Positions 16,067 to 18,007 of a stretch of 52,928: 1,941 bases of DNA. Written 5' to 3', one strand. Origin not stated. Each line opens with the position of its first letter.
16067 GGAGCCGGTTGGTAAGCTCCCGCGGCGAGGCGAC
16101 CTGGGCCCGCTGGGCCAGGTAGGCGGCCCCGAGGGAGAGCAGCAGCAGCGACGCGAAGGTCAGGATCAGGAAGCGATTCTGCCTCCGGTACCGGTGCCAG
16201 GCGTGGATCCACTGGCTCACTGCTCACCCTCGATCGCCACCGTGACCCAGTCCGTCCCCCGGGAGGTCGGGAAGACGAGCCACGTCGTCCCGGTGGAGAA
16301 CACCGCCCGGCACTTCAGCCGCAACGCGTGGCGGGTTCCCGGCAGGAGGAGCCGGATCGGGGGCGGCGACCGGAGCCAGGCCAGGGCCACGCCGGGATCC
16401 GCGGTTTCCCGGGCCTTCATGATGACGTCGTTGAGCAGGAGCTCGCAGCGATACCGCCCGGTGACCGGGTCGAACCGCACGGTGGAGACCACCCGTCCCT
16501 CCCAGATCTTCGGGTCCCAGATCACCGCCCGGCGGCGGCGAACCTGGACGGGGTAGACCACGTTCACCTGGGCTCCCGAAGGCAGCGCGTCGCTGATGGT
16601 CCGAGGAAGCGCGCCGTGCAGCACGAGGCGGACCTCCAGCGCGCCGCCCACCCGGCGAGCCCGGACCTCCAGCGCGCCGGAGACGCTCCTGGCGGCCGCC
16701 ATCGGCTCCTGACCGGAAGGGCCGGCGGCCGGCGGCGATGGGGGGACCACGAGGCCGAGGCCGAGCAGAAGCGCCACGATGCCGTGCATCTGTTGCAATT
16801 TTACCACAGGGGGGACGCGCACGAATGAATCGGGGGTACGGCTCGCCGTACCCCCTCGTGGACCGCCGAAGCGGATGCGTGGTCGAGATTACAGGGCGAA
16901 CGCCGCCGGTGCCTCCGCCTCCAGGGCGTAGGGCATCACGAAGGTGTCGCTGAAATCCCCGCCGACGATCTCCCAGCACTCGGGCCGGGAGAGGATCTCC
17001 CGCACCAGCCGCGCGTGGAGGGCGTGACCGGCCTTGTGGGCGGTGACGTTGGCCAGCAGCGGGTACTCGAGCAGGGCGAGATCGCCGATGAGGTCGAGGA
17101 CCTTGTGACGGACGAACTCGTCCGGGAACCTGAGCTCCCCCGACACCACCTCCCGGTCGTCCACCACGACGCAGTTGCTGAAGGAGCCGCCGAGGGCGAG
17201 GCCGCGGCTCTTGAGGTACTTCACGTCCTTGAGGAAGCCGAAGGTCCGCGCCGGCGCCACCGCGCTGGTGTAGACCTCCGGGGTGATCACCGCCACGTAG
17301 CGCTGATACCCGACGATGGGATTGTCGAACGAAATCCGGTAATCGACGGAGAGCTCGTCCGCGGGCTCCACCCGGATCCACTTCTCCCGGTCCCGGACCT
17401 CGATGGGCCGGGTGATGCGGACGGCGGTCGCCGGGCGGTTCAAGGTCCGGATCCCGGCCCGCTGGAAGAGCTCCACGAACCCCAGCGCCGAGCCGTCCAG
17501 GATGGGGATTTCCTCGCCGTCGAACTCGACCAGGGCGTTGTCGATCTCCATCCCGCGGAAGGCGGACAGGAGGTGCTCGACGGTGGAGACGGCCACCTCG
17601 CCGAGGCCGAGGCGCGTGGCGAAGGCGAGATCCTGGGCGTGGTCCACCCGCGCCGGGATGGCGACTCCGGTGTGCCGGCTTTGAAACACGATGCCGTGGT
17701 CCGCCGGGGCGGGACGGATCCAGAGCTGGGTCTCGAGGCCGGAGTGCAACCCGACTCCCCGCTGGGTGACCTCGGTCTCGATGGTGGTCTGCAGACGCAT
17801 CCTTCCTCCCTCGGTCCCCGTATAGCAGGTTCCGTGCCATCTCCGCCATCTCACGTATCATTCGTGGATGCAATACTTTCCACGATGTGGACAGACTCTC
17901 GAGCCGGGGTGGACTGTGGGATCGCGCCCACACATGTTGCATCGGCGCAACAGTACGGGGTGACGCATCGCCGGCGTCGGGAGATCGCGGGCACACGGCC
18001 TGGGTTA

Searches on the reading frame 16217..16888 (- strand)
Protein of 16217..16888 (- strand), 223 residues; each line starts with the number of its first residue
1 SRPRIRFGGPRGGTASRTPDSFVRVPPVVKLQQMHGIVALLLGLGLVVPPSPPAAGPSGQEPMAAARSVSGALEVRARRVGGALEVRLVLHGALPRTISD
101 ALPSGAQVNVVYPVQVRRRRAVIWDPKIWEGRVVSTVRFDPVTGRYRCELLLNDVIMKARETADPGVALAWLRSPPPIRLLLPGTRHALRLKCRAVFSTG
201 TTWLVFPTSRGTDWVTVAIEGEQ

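Call 69: search_protein_families(library=pfam, proteins=[window:16217-16888:-], max_evalue=0.00001)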
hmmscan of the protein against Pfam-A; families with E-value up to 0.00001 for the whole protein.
window:16217-16888:- (223 aa): 1 family
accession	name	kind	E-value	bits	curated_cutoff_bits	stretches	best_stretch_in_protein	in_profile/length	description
PF14334.11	DUF4390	-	1.7e-13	50.8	27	1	75-194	9-131/161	Domain of unknown function (DUF4390)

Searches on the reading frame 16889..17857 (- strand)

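Call 70: search_protein_families(library=pfam, proteins=[window:16889-17857:-], max_evalue=0.00001)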
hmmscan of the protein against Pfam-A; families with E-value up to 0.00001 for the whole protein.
window:16889-17857:- (322 aa): 1 family
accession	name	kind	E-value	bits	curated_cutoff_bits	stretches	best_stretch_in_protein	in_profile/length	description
PF03331.19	LpxC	-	6.8e-99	331.2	27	1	23-289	1-267/268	UDP-3-O-acyl N-acetylglycosamine deacetylase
